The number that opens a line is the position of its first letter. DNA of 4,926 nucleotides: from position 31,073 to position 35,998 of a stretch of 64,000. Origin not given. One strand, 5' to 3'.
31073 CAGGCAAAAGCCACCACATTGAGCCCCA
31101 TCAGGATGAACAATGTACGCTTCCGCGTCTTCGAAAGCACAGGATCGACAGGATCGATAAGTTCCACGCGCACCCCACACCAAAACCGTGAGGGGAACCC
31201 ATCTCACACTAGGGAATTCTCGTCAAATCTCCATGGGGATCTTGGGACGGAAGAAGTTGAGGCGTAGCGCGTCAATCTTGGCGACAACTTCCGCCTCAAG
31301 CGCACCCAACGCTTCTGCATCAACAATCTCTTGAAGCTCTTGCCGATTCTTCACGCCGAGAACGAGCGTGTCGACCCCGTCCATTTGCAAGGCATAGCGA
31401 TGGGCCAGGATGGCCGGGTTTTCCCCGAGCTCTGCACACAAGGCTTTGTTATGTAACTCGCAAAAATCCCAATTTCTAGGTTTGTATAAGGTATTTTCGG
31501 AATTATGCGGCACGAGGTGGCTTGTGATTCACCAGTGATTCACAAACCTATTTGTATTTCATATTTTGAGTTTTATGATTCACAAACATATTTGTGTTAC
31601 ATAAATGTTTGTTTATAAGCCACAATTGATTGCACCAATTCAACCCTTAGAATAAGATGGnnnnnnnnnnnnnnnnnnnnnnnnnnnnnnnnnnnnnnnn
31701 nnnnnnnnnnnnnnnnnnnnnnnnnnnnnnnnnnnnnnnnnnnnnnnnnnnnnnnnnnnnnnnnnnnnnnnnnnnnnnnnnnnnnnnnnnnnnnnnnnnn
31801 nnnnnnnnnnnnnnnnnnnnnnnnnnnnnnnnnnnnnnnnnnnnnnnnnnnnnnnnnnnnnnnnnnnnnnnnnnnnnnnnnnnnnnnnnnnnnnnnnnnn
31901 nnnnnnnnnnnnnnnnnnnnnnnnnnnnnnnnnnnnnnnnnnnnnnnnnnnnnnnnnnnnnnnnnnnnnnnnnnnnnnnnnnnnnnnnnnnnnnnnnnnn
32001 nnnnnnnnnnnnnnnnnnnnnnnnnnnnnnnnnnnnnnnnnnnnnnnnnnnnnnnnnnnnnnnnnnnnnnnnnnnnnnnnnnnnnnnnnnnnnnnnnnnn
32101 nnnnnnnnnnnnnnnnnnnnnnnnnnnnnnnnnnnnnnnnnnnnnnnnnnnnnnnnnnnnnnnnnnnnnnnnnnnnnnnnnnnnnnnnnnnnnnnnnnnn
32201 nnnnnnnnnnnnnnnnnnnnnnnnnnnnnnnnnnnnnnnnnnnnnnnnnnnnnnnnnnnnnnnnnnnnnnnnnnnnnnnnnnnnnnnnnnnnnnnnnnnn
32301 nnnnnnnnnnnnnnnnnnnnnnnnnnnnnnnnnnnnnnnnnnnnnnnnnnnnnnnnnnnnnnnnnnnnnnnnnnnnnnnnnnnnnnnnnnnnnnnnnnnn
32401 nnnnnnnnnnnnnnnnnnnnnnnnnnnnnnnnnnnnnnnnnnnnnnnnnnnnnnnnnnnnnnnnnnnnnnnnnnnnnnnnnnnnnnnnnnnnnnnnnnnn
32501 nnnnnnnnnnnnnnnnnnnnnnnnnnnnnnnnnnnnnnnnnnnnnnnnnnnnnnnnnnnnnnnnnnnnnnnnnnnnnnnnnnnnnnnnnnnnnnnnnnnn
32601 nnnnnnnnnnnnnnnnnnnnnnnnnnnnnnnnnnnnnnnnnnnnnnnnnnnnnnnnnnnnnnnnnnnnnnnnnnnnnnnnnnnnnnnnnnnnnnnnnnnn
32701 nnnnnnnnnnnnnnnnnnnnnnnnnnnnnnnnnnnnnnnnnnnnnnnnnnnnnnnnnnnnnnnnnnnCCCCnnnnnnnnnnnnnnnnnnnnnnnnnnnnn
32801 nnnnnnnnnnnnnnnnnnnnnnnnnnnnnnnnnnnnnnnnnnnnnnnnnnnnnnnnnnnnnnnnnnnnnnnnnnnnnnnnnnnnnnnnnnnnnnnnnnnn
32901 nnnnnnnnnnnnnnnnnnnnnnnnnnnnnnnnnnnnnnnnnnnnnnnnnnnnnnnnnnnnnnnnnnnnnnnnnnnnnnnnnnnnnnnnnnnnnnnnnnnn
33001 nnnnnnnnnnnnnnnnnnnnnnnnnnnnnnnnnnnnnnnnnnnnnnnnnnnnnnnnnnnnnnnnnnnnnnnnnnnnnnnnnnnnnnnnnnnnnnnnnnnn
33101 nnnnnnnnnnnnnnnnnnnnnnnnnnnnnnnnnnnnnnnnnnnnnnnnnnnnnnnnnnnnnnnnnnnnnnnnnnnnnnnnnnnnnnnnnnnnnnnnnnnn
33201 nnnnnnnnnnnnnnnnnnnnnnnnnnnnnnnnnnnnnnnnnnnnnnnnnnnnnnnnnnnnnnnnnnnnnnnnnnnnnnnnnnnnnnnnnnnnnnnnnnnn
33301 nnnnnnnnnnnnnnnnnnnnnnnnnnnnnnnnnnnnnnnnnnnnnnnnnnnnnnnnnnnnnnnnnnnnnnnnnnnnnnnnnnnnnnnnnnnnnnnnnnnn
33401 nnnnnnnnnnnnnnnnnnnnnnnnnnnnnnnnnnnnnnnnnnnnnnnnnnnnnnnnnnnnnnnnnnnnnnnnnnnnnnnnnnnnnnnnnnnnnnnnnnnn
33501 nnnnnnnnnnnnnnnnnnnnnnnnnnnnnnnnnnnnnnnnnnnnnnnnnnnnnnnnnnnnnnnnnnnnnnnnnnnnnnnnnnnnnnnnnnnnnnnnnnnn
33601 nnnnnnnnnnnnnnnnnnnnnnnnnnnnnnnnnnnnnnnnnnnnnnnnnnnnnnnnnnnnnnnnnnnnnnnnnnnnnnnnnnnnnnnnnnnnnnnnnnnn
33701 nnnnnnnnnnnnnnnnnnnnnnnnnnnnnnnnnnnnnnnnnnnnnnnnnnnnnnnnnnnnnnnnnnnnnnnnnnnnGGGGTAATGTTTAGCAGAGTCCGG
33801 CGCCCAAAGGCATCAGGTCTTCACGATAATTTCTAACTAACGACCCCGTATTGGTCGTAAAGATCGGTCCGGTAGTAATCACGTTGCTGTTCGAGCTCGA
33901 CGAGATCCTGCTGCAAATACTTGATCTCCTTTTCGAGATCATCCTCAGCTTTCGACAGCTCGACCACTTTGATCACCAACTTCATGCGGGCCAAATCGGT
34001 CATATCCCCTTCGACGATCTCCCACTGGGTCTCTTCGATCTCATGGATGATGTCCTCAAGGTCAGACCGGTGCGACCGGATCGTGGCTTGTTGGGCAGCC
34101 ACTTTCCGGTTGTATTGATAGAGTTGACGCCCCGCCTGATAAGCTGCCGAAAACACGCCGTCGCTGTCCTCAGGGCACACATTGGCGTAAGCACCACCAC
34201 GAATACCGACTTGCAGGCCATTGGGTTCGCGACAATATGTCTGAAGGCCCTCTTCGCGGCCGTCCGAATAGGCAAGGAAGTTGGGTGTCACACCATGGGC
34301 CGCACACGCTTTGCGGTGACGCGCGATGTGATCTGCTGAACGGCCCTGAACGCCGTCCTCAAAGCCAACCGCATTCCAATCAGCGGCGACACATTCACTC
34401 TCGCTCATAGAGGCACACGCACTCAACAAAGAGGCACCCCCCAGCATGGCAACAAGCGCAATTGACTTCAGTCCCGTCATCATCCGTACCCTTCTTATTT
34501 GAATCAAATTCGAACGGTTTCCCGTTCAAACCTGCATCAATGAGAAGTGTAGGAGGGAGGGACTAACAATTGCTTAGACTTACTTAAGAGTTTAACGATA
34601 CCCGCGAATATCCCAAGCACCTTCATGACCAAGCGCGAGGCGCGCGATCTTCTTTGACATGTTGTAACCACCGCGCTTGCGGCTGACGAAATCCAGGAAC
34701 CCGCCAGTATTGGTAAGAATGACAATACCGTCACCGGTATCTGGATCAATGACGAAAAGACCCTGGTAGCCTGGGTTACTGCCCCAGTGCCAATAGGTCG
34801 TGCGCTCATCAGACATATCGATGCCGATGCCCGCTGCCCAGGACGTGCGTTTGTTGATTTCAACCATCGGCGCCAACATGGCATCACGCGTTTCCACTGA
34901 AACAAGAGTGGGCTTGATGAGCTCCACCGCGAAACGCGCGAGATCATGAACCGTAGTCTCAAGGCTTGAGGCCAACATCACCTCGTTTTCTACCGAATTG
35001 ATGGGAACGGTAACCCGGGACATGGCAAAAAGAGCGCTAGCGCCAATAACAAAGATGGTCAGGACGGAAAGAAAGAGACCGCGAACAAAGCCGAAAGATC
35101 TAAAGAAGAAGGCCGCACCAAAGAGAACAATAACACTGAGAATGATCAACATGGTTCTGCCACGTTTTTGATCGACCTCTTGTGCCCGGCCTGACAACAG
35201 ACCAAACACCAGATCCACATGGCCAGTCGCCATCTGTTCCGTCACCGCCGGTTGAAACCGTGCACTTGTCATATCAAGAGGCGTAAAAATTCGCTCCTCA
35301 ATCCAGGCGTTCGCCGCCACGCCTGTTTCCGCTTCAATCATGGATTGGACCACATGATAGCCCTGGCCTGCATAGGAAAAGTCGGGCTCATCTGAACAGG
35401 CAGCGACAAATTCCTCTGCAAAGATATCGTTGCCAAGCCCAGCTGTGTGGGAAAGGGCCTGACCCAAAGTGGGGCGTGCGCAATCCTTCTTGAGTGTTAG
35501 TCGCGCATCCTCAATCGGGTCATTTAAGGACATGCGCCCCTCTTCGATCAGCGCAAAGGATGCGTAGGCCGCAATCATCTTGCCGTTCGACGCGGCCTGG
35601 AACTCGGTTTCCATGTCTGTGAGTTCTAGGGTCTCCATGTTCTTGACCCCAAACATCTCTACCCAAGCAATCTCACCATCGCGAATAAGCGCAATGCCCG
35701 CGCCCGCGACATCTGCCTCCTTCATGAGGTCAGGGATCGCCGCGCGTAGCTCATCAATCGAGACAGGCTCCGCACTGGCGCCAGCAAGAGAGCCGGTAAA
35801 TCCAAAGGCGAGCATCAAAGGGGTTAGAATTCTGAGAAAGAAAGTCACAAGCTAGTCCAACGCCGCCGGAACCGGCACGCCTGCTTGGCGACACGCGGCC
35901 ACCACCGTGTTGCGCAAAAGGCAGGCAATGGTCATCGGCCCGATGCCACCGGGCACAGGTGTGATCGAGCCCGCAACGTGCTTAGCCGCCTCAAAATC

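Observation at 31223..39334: Two independent occurrences of a recombinase-less 3'-end hitchhiker architecture carrying toxin-like single genes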

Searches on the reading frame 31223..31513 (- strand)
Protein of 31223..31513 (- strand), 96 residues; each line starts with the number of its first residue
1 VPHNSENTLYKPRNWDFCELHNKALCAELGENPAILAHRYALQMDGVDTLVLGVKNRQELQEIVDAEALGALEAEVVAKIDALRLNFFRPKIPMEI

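Call 7: search_protein_families(library=pfam, proteins=[window:31223-31513:-], max_evalue=0.01)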
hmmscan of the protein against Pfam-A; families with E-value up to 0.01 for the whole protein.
window:31223-31513:- (96 aa): 1 family
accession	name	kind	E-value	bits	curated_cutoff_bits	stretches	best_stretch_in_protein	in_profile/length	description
PF00248.27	Aldo_ket_red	-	3.6e-10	39.8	24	1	23-83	230-289/291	Aldo/keto reductase family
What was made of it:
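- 31223..31444 (-): Orphan copy of the last 222 nt (73 codons plus stop) of the aldo/keto reductase gene. It sits 49 nt upstream of the start of membrane-protein gene 30169..31173(-). Call 7: the ORF 31223..31513 hits Aldo_ket_red profile positions 230-289 only.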

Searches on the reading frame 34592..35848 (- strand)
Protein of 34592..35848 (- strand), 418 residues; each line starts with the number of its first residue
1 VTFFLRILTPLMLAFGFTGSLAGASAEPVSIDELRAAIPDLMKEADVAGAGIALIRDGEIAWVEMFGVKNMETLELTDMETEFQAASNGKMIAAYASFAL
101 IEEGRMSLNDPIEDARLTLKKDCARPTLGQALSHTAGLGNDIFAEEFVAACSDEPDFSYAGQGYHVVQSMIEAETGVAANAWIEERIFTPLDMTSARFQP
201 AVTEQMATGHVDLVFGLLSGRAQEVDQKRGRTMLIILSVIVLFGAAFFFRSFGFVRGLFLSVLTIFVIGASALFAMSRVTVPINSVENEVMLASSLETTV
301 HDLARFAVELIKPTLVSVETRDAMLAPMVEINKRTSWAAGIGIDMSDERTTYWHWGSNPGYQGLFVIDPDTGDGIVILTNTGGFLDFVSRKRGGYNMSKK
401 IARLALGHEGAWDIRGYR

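Call 7: search_protein_families(library=pfam, proteins=[window:34592-35848:-], max_evalue=0.01)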
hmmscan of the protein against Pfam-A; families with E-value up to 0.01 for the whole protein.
window:34592-35848:- (418 aa): 2 families
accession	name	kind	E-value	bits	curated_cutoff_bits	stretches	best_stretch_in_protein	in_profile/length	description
PF00144.29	Beta-lactamase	-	4.3e-30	105.4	27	1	34-384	1-313/329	Beta-lactamase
PF13354.11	Beta-lactamase2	-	7.6e-05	22.6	22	0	80-113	18-51/214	Beta-lactamase enzyme family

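Call 9: find_related_loci(query=window:34592-35848:-, collection=genome_contigs, flank=10000)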
Query window:34592-35848:- (418 aa) in genome_contigs; peptide patterns used: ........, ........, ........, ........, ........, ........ (x = any residue, [..] = any of these).
31 stretches matched a pattern, but none encodes a relative of the query by tblastn (E <= 1e-3).
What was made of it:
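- Tried and rejected: The genome_contigs scan with the neighbouring beta-lactamase-like gene found nothing (call 9).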
